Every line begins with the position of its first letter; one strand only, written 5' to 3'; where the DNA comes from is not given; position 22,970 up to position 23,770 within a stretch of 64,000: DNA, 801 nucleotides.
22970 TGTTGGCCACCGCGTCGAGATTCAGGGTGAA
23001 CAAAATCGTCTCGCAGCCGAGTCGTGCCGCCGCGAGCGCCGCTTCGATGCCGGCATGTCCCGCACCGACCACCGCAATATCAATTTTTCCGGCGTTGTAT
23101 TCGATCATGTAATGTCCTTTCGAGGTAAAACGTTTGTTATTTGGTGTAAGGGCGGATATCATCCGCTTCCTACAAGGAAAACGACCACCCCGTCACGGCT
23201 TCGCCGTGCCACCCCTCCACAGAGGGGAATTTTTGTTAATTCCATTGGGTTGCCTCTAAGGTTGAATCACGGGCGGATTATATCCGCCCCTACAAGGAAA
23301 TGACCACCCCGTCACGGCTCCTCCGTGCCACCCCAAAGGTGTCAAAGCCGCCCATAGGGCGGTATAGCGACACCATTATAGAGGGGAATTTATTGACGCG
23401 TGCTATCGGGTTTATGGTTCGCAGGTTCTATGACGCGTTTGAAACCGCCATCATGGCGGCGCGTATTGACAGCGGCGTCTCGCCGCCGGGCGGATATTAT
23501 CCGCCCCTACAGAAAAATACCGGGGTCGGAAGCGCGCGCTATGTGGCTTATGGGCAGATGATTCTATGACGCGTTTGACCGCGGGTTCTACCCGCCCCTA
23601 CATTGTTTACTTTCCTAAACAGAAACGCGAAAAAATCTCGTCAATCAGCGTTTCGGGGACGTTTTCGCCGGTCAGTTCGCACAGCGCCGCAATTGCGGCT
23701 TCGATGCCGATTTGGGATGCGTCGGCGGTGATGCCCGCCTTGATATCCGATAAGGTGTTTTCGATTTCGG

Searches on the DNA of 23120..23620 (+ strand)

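Call 39: search_rna_families(source=window, start=23120, end=23620, threshold=evalue, max_evalue=10)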
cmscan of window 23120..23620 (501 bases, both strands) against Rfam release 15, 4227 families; matches with E-value up to 10: 1.
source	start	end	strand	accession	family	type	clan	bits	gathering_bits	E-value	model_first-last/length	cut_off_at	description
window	23458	23569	+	RF00060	HgcE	Gene; snRNA; snoRNA; HACA-box;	-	12.8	50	3.8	1-130/130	no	HgcE RNA (Pab105)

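Call 80: search_dna_similar(query=window:23181-23236:+, collection=phages, mode=distant, max_evalue=10, max_rows=30)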
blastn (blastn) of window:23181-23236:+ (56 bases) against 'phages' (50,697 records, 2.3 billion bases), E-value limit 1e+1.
Records with a match: 19; places in all: 19; records where one place covers at least 80% of the query: 0.
Best place of each record, by identity: >=99% 1; 95-99% 2; 90-95% 8; 80-90% 8.
By first word of the organism name: Gordonia 7; Bacteriophage 5; Halorubrum 2; Vibrio 2; Synechococcus 1; Pseudomonas 1; Mycobacterium 1.
By host as written in the record: Gordonia terrae 3612 6; - 5; Halorubrum coriense 2; Vibrio parahaemolyticus 2; Synechococcus sp. 1; Pseudomonas aeruginosa PAO1 1; Mycobacterium smegmatis mc2 155 1; Gordonia terrae NRRL B-16283 1.
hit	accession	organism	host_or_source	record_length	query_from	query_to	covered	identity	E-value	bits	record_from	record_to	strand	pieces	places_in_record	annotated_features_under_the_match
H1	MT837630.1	Bacteriophage sp.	human fecal samples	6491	10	49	71%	85.0%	9e-3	43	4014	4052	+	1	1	record has no annotation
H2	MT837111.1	Bacteriophage sp.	human fecal samples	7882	10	46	66%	86.8%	9e-3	44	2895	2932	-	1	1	record has no annotation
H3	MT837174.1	Bacteriophage sp.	human fecal samples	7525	2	38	66%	86.8%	9e-3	44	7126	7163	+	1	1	record has no annotation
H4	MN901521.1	Halorubrum virus Serpecor1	Halorubrum coriense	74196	9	46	68%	81.6%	4e+0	35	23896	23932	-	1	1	baseplate J family protein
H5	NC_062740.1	Halorubrum virus Serpecor1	Halorubrum coriense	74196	9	46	68%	81.6%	4e+0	35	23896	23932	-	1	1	baseplate wedge subunit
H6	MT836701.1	Bacteriophage sp.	human fecal samples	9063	4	33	54%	90.3%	1e-1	40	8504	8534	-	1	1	record has no annotation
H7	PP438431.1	Synechococcus phage Ssp-JY41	Synechococcus sp.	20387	3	32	54%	86.7%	4e+0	34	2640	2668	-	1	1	hypothetical protein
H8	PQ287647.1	Pseudomonas phage Komp_PAO1_1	Pseudomonas aeruginosa PAO1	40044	1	29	52%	86.7%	4e+0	34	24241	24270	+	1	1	hypothetical protein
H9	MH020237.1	Mycobacterium phage Jsquared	Mycobacterium smegmatis mc2 155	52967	6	32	48%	88.9%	4e+0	34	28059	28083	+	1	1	40: hypothetical protein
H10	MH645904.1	Vibrio phage vB_VpS_PG07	Vibrio parahaemolyticus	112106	13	34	39%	95.7%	4e+0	35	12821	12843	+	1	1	hypothetical protein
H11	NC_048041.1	Vibrio phage vB_VpS_PG07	Vibrio parahaemolyticus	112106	13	34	39%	95.7%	4e+0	35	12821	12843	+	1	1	DprA-like DNA recombination-mediator protein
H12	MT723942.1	Gordonia phage Archis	Gordonia terrae 3612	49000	8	30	41%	91.3%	4e+0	34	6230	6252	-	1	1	7: hypothetical protein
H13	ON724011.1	Gordonia phage Malachai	Gordonia terrae 3612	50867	8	30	41%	91.3%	4e+0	34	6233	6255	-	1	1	7: hypothetical protein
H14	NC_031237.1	Gordonia phage Obliviate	Gordonia terrae 3612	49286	8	30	41%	91.3%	4e+0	34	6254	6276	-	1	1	7: head-tail connector protein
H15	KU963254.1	Gordonia phage Obliviate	Gordonia terrae 3612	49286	8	30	41%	91.3%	4e+0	34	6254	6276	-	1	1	7: hypothetical protein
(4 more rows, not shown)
